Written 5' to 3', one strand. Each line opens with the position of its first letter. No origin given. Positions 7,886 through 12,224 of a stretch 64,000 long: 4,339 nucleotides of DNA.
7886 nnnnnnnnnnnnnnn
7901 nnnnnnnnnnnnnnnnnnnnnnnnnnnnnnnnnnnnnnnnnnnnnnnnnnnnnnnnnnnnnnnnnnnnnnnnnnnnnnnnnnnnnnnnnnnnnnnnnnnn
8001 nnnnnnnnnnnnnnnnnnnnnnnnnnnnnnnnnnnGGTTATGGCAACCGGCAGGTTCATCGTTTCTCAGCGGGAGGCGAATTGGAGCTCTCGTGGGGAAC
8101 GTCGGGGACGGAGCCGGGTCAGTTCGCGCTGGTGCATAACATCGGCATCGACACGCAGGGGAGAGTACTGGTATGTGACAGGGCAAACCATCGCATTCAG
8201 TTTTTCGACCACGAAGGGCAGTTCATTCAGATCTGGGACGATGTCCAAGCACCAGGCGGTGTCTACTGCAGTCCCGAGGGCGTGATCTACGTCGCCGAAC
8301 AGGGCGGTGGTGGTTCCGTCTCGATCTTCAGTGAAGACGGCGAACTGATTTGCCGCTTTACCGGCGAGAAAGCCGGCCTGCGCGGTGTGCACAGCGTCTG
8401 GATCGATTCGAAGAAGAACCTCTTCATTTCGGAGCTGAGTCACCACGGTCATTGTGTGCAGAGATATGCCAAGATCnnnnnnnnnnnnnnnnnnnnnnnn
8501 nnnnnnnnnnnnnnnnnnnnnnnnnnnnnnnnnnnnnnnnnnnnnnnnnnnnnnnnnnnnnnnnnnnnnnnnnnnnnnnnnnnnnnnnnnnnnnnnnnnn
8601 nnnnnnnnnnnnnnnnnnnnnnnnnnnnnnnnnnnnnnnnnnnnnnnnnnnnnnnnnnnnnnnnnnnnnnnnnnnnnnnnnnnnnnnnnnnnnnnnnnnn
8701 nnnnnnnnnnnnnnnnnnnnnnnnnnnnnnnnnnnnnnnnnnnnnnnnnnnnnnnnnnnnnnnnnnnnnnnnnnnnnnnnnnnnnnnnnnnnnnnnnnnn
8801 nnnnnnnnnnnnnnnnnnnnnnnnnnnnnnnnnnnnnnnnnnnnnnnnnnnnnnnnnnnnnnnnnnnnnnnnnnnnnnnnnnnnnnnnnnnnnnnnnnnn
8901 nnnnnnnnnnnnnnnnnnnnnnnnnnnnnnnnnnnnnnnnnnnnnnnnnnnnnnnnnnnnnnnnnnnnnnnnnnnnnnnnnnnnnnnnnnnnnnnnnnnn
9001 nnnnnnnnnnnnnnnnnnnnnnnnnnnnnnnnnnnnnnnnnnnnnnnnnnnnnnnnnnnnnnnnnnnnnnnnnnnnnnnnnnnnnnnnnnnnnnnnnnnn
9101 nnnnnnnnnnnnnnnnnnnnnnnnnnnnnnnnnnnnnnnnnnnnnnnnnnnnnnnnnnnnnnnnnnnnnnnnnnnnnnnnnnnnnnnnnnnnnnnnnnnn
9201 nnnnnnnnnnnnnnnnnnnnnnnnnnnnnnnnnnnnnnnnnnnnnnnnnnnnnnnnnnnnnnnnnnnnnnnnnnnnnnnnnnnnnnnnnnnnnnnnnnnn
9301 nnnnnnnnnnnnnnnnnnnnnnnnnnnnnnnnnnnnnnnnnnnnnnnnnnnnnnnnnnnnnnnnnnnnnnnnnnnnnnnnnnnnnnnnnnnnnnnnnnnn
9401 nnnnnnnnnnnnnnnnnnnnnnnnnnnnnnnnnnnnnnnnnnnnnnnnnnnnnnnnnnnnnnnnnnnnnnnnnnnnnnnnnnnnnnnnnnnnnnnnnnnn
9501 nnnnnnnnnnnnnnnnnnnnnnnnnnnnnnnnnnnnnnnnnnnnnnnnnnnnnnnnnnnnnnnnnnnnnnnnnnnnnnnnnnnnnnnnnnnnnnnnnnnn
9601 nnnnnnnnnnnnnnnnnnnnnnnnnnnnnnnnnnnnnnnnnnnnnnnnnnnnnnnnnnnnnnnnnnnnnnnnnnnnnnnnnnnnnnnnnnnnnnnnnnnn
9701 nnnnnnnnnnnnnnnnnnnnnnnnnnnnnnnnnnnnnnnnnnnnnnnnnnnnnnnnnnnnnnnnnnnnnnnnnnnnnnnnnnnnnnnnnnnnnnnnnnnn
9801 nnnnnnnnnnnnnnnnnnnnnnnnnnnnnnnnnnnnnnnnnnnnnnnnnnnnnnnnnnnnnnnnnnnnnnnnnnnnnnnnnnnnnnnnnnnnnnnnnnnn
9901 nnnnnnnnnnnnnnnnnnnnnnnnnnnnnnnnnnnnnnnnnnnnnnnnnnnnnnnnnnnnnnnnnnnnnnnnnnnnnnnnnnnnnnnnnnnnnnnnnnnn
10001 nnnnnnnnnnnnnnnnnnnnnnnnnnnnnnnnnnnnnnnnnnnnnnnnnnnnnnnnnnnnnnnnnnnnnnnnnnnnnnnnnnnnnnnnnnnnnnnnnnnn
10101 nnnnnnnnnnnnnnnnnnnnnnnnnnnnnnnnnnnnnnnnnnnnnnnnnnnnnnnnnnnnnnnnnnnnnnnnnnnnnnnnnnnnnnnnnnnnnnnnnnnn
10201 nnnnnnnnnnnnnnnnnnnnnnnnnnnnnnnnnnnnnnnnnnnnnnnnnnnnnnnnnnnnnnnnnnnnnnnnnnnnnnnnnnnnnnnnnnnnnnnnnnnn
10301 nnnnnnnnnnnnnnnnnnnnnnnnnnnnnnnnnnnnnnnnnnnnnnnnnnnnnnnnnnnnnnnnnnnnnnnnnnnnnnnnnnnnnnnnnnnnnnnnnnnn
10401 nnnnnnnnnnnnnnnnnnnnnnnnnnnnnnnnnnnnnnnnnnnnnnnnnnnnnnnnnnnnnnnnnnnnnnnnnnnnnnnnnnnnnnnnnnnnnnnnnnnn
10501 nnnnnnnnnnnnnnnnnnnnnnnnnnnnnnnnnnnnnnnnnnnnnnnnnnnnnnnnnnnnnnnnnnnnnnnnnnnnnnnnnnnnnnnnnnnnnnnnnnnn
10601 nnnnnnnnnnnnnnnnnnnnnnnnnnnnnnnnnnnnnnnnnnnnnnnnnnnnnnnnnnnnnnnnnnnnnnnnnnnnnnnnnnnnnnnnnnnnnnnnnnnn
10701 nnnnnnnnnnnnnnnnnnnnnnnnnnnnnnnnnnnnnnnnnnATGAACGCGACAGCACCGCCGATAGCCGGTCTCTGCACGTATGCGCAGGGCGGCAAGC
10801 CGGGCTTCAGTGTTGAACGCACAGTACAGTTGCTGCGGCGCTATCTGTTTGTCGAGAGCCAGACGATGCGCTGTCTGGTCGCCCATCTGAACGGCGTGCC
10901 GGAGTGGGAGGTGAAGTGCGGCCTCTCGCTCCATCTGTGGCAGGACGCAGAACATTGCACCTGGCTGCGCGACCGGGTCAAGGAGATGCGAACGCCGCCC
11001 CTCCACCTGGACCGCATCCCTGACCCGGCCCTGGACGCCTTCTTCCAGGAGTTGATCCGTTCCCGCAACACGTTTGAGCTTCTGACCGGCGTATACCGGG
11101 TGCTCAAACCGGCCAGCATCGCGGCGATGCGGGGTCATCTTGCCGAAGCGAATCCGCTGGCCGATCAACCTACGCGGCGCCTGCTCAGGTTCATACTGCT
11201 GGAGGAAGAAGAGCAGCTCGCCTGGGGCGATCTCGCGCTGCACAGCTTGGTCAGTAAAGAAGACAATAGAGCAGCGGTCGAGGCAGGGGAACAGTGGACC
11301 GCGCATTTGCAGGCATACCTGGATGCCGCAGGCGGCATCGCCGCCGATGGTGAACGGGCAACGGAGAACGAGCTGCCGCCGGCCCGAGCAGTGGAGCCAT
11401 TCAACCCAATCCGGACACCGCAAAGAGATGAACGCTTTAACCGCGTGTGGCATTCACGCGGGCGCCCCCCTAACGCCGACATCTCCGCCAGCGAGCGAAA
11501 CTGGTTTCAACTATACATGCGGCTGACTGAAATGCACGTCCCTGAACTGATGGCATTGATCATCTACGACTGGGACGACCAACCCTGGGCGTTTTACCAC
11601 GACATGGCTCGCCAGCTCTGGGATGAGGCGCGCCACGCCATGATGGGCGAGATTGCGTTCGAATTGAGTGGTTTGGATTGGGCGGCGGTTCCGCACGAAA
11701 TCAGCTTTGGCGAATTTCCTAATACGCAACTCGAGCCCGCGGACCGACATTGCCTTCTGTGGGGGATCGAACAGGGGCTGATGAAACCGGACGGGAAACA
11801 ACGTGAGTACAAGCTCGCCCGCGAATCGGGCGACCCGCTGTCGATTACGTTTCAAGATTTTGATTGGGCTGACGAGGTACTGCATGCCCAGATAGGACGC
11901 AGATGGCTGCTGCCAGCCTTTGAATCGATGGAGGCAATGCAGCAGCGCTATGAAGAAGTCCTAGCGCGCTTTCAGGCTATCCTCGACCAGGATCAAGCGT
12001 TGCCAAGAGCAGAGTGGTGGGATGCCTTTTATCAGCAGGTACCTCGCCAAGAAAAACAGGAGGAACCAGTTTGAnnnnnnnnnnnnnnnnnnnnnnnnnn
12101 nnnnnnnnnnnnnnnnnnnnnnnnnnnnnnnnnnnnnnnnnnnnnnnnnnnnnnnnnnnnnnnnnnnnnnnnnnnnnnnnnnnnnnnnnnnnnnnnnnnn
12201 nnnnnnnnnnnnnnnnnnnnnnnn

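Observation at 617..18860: Candidate copper-independent 'PAM-like' hydroxylation / N-dealkylation operon (PhyH dioxygenase + PAL-like lyases + glyoxylate-reductase-family dehydrogenase + peptide-type importer)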

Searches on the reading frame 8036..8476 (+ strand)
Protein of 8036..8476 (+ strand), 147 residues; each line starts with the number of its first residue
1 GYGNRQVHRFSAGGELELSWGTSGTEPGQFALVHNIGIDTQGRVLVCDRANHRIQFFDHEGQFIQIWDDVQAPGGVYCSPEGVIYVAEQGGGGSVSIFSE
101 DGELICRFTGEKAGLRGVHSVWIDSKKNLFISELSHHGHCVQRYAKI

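Call 17: search_solved_structures(query=window:8036-8476:+, max_evalue=0.01, show_alignments=5)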
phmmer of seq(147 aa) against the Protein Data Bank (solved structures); distinct sequences matched with E-value up to 0.01: 48.
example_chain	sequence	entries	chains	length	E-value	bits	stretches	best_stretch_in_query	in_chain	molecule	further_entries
6d69_A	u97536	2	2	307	1.5e-38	135.2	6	19-66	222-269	NHL Repeat Region of D. melanogaster Thin | Thin, isoform D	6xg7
9jur_A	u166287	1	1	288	1.9e-35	125.1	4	21-91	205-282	E3 ubiquitin-protein ligase TRIM71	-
7qrx_A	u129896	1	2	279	2.6e-35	124.7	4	21-91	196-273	E3 ubiquitin-protein ligase TRIM71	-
8j72_A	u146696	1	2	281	3.1e-34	121.2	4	21-91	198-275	E3 ubiquitin-protein ligase TRIM71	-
6fpt_A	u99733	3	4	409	8.9e-32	113.2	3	18-64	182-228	E3 ubiquitin-protein ligase TRIM71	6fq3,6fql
7b2r_A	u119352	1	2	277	1e-25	93.5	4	4-91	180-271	Tripartite motif-containing protein 2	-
7qrw_A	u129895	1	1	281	1.8e-25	92.7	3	14-144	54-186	Isoform 4 of Tripartite motif-containing protein 3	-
7qrv_A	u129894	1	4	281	8.3e-24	87.3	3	4-91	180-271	Tripartite motif-containing protein 2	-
7b96_A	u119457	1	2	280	8.6e-24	87.2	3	18-123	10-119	Isoform 2 of Tripartite motif-containing protein 2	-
2ymu_A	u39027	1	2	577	2e-20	76.3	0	28-118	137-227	WD-40 REPEAT PROTEIN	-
4zlr_A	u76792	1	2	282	4.6e-18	68.6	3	21-142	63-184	Brain tumor protein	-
1q7f_A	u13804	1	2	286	4.7e-18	68.6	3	20-142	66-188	brain tumor CG10719-PA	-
5ex7_A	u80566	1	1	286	4.7e-18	68.6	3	20-142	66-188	Brain tumor protein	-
6f0t_A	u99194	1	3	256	4.5e-14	55.7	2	35-133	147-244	Pizza6-SFW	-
3wwa_A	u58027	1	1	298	7.2e-14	55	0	34-110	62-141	Pizza7H protein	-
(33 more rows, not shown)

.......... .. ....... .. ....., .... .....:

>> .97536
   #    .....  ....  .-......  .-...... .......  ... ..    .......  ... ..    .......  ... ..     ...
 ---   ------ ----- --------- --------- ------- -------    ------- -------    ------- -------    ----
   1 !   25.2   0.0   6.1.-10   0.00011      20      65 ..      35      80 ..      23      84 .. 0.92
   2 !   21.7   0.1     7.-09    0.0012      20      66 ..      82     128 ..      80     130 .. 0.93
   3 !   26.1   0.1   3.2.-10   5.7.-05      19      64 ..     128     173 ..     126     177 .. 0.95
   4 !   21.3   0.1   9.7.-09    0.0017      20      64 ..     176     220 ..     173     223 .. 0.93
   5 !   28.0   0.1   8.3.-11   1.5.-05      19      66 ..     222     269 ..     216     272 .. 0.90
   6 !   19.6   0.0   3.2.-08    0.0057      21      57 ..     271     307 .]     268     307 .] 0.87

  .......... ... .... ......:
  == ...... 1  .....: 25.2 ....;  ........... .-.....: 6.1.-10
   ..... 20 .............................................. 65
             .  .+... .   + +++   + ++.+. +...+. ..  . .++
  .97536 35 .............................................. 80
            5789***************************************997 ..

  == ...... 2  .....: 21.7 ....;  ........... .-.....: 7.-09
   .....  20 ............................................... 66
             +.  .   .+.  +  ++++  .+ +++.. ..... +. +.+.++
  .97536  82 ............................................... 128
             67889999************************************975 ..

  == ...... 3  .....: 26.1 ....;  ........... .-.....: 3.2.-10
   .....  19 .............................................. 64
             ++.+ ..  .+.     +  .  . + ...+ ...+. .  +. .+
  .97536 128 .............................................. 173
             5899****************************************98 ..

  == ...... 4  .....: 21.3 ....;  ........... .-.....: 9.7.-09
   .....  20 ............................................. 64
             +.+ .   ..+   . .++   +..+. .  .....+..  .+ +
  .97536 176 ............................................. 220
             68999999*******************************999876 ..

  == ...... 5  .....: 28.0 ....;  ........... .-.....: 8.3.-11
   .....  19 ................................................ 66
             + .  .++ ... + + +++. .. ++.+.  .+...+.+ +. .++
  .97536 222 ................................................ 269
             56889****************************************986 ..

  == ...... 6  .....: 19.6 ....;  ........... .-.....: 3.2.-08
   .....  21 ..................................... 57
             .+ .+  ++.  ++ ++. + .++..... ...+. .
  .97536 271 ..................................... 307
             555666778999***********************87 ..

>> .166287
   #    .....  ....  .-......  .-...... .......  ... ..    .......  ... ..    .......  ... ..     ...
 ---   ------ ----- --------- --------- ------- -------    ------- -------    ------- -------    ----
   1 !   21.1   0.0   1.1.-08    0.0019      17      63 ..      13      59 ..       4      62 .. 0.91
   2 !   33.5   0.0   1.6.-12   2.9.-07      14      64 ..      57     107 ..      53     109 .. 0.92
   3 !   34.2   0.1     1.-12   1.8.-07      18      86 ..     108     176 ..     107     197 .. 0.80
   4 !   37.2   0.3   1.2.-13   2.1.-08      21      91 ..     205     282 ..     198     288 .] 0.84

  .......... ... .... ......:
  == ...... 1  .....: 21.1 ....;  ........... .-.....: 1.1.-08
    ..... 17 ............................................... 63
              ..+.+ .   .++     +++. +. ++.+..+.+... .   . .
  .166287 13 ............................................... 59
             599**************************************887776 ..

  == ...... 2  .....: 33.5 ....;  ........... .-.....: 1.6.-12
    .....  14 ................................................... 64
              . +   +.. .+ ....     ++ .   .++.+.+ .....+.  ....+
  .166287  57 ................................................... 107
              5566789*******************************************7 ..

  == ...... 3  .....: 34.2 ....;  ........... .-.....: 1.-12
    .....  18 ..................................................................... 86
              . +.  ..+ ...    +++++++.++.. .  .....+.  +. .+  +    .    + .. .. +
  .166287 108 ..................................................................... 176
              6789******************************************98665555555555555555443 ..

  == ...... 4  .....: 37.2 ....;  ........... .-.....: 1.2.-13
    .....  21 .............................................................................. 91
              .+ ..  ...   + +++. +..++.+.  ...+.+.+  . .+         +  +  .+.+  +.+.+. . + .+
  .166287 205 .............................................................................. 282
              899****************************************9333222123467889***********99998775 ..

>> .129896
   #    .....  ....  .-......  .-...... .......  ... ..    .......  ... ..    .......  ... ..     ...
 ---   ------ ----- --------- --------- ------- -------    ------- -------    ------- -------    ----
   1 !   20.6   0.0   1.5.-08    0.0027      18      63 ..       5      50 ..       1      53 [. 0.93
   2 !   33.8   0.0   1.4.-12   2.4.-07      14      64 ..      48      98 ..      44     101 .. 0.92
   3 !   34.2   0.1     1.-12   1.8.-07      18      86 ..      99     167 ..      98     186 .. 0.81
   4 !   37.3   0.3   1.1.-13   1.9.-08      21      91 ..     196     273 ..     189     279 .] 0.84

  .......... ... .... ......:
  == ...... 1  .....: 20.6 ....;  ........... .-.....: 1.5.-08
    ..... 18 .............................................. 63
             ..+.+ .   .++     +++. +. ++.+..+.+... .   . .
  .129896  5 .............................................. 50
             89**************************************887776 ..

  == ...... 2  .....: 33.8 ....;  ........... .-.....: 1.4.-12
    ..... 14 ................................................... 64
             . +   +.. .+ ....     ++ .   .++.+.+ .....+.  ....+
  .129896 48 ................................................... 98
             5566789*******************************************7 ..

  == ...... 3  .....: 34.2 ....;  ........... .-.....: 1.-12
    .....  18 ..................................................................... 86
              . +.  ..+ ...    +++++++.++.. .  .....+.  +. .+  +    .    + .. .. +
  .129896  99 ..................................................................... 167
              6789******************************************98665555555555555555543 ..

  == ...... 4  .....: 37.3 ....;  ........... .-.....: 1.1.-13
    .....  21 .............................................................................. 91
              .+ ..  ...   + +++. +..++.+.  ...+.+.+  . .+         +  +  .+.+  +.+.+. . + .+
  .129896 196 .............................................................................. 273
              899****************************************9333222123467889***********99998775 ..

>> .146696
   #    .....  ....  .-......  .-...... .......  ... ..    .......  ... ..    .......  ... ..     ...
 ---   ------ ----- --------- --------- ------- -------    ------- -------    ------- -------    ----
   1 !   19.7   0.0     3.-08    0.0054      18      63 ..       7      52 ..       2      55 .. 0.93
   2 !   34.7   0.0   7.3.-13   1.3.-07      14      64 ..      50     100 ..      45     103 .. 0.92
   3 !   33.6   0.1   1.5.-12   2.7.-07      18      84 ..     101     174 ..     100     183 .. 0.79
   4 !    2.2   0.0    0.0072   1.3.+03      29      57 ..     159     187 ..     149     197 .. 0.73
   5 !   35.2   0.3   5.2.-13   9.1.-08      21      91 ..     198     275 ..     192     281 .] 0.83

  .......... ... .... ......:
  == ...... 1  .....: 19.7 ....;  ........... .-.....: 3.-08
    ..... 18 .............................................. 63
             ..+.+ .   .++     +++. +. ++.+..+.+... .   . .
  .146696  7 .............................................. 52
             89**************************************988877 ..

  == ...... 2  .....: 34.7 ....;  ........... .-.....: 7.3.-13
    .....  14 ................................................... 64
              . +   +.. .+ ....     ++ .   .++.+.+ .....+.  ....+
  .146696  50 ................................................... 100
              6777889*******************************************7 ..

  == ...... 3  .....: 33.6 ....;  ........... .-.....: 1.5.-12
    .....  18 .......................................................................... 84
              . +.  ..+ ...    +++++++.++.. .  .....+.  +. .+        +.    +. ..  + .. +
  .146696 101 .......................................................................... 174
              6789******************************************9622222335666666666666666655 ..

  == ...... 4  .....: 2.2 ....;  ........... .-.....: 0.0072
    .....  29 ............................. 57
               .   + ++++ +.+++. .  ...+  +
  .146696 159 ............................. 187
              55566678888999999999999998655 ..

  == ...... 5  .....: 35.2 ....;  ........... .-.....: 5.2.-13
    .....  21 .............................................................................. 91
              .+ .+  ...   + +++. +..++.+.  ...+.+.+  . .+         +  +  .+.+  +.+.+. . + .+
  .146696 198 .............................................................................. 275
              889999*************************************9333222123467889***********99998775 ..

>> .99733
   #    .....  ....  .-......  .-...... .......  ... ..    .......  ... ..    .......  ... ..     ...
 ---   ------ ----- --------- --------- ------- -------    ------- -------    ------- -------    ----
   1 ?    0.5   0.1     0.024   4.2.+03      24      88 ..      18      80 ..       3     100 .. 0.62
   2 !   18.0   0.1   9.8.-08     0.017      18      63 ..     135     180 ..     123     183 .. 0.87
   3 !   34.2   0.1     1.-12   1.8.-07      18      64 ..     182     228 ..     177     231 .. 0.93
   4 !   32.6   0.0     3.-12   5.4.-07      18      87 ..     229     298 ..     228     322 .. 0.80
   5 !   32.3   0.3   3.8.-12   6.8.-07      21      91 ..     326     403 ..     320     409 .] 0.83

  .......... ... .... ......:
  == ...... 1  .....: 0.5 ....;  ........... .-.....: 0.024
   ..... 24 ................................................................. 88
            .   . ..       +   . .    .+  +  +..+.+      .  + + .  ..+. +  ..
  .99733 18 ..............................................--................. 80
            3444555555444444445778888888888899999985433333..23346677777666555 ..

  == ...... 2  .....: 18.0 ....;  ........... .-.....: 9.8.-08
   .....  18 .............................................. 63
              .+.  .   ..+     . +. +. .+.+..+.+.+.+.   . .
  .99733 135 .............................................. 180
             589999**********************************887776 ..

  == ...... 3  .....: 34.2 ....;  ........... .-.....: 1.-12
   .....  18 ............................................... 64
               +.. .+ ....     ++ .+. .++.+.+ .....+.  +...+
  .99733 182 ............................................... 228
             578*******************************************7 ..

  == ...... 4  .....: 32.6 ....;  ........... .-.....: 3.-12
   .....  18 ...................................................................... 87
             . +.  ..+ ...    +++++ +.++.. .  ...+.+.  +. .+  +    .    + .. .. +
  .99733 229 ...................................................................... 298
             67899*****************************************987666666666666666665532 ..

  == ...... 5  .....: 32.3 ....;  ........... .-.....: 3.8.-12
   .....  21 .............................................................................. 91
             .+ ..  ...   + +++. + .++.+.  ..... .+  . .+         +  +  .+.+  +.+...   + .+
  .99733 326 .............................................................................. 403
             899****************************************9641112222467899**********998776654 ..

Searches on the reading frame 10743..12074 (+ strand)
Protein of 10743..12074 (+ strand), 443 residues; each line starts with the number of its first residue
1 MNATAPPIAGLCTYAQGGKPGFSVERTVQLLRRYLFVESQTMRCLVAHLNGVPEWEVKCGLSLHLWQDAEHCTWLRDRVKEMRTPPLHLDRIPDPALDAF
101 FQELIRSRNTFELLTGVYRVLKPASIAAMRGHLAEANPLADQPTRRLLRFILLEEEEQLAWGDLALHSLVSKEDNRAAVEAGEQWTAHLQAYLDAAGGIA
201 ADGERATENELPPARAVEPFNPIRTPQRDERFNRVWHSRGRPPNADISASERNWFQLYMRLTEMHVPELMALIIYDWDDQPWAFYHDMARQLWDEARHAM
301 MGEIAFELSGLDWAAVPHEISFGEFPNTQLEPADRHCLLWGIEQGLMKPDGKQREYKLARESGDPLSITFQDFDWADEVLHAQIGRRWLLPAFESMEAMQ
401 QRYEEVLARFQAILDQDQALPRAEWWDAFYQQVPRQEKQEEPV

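Call 3: search_protein_families(library=pfam, proteins=[window:10743-12074:+], max_evalue=0.01)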
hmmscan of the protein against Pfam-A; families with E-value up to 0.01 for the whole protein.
window:10743-12074:+ (443 aa): 1 family
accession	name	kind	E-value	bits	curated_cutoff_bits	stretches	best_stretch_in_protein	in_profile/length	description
PF04305.20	DUF455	-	1.2e-06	28.7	34.3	1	222-410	33-222/247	Protein of unknown function (DUF455)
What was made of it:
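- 10743..12074 (+): Ferritin-like (DUF455-like) protein of 443 aa with ExxH motifs. Role unknown, and dispensable in relatives. Pfam DUF455 28.7 bits, below cut-off (call 3).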

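Call 6: search_protein_families(library=ncbifam, proteins=[window:10743-12074:+], max_evalue=0.01)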
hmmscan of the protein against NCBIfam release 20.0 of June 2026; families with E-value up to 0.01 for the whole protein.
window:10743-12074:+ (443 aa): 0 families

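Call 81: search_solved_structures(query=window:10743-12074:+, max_evalue=10)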
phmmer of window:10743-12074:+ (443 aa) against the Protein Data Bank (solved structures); distinct sequences matched with E-value up to 10: 2.
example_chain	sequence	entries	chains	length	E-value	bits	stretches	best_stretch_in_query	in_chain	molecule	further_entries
5f9p_A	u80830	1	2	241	0.39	12.7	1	274-314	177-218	Anthrone oxidase-like protein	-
7tx8_A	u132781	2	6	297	1.3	10.9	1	330-408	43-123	Long form D7 salivary protein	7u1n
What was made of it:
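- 10743..12074 (+): No PDB relative (call 81).
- Tried and rejected: The ferritin-like protein has no PDB sequence relative and no NCBIfam match (calls 6, 81).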
